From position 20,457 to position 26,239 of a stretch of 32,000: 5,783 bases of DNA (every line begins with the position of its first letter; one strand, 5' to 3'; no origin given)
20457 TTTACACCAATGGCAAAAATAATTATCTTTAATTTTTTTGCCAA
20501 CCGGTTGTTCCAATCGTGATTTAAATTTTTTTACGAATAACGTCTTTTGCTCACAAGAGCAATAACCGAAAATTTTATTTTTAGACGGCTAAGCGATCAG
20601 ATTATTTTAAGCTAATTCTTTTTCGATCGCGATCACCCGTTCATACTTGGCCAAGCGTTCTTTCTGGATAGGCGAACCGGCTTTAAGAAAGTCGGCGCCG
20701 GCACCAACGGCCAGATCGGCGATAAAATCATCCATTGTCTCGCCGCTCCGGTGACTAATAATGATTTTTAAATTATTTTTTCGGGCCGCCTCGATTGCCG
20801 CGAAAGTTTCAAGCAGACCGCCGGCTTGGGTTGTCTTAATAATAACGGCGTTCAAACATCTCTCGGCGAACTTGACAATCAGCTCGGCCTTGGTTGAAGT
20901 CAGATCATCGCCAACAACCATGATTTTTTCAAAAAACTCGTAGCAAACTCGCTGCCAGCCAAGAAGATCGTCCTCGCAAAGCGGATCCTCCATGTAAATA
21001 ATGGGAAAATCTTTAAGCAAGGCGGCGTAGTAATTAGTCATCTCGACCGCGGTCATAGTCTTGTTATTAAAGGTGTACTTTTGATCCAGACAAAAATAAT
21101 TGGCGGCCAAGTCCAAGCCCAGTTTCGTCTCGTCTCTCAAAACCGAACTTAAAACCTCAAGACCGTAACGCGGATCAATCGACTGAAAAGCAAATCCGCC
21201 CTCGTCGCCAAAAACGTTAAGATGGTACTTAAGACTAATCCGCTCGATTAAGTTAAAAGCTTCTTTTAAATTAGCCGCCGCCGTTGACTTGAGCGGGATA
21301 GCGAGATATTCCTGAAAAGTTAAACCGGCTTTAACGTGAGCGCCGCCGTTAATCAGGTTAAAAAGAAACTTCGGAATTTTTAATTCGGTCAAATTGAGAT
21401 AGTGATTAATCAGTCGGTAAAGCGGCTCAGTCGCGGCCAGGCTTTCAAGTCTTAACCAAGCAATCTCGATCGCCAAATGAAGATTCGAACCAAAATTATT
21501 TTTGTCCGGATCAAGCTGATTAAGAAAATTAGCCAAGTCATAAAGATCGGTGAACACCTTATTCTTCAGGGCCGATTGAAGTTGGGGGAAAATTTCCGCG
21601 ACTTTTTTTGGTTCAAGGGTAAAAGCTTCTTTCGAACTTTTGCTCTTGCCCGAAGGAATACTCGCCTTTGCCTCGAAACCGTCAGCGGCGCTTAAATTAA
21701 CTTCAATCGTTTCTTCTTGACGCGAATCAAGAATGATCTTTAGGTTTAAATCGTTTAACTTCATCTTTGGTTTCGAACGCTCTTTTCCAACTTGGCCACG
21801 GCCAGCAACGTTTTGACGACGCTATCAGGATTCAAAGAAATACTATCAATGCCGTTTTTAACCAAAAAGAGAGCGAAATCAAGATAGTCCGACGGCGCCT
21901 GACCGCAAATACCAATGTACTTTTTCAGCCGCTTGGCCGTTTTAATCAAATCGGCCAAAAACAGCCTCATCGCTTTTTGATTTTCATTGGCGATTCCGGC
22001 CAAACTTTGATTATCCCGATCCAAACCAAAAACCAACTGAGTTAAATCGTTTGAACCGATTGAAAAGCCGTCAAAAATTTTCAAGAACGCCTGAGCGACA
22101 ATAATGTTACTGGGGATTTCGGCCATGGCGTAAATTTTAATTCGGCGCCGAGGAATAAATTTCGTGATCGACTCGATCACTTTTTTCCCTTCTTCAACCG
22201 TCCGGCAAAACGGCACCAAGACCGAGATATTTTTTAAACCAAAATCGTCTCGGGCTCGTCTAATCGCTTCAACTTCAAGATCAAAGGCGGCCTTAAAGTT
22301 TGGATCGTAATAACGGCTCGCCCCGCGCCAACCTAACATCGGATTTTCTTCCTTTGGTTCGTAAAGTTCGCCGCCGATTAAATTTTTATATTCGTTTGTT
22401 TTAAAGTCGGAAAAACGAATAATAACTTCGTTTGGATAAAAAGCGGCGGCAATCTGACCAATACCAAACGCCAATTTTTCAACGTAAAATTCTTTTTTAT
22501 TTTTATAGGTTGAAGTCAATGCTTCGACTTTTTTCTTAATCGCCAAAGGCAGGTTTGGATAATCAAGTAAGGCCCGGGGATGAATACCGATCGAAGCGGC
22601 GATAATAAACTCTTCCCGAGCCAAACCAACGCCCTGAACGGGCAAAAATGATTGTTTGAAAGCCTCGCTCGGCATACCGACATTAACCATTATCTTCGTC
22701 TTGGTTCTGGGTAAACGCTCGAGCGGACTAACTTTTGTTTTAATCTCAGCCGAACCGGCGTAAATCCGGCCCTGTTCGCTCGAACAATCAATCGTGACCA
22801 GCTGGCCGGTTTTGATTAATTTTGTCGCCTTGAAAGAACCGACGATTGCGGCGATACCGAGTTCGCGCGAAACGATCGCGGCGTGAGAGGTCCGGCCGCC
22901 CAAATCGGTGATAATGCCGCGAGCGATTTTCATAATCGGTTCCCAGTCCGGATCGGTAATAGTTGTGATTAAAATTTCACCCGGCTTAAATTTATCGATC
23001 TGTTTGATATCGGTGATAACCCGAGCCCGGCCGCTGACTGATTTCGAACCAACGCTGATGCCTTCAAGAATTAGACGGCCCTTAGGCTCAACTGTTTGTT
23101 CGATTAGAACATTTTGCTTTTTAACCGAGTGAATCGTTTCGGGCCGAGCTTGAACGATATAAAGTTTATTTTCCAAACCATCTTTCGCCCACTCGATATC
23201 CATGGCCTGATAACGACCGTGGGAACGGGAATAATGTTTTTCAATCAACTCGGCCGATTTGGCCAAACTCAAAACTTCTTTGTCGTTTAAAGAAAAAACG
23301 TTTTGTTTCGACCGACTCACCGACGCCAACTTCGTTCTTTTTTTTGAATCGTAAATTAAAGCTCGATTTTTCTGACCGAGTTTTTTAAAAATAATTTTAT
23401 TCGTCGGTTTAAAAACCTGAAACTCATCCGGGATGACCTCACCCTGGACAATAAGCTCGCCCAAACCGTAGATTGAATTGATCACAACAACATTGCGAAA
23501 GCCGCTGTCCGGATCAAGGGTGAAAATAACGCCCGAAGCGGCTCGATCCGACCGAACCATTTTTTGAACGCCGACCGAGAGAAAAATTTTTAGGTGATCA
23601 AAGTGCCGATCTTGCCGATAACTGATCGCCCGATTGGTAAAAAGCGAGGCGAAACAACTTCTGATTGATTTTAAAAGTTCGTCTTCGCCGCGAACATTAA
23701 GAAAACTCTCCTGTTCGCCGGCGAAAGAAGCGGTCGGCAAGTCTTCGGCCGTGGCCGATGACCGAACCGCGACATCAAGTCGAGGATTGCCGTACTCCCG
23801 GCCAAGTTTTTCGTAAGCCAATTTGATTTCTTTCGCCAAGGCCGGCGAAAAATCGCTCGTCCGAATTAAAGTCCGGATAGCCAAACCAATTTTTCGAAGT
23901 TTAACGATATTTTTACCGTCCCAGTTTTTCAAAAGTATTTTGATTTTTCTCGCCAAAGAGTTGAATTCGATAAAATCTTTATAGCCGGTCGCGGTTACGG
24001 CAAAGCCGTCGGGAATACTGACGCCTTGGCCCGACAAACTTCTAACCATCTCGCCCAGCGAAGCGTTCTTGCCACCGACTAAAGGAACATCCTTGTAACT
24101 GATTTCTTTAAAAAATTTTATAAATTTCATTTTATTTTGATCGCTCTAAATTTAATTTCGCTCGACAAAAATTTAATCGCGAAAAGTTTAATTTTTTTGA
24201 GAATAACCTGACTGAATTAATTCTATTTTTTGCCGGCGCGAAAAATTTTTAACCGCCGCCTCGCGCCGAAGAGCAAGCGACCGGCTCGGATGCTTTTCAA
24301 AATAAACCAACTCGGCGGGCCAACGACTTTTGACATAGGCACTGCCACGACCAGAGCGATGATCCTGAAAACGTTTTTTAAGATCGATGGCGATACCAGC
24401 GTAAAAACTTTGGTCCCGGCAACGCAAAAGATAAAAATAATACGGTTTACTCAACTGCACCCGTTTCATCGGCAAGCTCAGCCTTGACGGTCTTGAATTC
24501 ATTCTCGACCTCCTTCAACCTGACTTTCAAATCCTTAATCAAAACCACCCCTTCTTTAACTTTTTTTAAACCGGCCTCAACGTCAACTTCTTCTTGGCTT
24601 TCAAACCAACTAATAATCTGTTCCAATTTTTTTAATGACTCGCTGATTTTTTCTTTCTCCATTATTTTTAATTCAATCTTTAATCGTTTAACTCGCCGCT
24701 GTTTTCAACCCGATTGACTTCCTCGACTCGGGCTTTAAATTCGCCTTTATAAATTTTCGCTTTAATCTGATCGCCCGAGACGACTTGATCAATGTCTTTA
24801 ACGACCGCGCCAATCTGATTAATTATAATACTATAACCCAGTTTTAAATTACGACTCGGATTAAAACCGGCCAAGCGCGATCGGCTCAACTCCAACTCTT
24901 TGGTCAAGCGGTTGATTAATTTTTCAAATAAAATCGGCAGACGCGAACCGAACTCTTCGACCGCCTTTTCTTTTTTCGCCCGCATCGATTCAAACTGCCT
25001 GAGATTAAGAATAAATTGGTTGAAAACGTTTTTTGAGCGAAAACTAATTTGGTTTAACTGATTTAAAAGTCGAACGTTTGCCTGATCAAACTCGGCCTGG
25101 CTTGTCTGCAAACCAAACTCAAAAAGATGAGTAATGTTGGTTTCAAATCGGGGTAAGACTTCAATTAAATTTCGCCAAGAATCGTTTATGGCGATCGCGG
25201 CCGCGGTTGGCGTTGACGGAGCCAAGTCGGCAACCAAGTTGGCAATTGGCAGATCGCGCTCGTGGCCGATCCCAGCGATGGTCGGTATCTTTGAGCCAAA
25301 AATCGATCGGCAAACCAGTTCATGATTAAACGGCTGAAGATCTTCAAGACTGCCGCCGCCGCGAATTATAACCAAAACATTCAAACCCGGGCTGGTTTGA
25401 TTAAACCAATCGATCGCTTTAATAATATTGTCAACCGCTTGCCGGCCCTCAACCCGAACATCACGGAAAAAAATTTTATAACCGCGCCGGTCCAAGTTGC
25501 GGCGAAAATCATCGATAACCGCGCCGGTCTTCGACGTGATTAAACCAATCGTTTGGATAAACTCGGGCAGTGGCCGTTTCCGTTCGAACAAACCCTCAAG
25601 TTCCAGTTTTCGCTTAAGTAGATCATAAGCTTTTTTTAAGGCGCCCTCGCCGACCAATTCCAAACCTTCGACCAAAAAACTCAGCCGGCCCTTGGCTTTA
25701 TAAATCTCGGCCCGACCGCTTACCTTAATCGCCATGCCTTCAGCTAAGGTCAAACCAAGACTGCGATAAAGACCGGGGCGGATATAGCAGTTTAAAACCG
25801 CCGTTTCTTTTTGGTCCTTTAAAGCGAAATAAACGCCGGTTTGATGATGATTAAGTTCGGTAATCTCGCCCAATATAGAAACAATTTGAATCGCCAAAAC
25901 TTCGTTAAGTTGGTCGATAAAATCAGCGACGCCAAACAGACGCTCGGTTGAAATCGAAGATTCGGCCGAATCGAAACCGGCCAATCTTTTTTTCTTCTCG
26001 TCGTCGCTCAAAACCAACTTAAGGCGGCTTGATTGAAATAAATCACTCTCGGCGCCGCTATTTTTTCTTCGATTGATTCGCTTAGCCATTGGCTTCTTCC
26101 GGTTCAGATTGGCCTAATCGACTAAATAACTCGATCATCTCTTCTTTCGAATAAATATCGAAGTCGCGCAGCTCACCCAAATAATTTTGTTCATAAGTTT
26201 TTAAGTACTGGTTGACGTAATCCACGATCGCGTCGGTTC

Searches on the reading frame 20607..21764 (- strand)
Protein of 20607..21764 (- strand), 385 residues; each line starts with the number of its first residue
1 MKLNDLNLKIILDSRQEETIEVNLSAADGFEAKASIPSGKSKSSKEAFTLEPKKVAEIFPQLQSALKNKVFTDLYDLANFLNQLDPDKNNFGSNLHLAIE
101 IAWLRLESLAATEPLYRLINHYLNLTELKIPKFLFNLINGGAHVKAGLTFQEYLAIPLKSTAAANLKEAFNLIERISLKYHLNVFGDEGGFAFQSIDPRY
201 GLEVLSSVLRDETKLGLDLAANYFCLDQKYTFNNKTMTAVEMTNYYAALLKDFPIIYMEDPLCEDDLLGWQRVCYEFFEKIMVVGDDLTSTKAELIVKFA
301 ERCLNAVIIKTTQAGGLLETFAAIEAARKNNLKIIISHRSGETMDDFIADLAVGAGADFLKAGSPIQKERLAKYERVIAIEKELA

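Call 53: search_protein_families(library=pfam, proteins=[window:20607-21764:-], max_evalue=0.001)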
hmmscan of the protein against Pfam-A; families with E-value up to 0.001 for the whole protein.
window:20607-21764:- (385 aa): 3 families
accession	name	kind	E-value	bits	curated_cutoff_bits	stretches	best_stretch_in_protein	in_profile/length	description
PF00113.28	Enolase_C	-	2.5e-52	178.4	21.5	1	130-385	4-282/296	Enolase, C-terminal TIM barrel domain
PF03952.21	Enolase_N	-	3.2e-13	50.4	35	1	6-119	4-131/131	Enolase, N-terminal domain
PF13378.12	MR_MLE_C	-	1.3e-05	25.5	29.4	1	241-338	58-154/219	Enolase C-terminal domain-like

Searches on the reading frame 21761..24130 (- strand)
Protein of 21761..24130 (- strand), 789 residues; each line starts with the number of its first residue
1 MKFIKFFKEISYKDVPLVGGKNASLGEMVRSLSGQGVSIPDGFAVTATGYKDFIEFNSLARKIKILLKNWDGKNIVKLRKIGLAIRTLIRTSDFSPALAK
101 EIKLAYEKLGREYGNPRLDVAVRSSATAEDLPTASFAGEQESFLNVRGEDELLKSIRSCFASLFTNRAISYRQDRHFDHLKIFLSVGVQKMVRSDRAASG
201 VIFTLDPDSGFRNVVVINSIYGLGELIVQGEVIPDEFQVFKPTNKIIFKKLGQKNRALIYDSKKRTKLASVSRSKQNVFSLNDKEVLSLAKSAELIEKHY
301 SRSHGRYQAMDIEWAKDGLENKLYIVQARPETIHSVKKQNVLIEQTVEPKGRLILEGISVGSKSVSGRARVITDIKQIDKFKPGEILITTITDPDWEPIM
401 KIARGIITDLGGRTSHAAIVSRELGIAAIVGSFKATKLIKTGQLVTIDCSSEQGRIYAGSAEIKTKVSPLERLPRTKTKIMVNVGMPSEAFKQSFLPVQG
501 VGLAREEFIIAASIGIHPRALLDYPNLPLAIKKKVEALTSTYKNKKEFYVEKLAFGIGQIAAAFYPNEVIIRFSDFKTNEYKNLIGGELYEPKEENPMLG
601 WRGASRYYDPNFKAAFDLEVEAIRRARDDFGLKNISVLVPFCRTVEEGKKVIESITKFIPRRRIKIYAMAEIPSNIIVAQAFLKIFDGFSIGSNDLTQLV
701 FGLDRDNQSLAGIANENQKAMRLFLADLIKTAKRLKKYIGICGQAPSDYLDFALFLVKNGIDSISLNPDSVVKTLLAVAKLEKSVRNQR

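Call 53: search_protein_families(library=pfam, proteins=[window:21761-24130:-], max_evalue=0.001)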
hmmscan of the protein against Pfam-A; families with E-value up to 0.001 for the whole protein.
window:21761-24130:- (789 aa): 3 families
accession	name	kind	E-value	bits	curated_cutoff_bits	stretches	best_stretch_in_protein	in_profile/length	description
PF01326.24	PPDK_N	-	8e-111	370.9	27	1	16-342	2-320/328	Pyruvate phosphate dikinase, AMP/ATP-binding domain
PF02896.24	PEP-utilizers_C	-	9.5e-56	189.5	22.8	1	469-781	11-291/293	PEP-utilising enzyme, PEP-binding domain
PF00391.29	PEP-utilizers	-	8.7e-24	83.4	23.1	1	381-451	1-71/72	PEP-utilising enzyme, mobile domain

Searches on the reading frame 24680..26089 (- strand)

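Call 53: search_protein_families(library=pfam, proteins=[window:24680-26089:-], max_evalue=0.001)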
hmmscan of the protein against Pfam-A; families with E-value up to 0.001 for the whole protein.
window:24680-26089:- (469 aa): 3 families
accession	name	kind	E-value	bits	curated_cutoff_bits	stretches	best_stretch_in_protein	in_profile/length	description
PF02601.20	Exonuc_VII_L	-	4.6e-62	210.8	35.9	1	169-453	5-314/315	Exonuclease VII, large subunit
PF13742.12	tRNA_anti_2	-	5.7e-13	49.4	27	1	58-143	7-94/95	OB-fold nucleic acid binding domain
PF01336.31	tRNA_anti-codon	-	1.2e-05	25.6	27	1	70-145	1-74/75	OB-fold nucleic acid binding domain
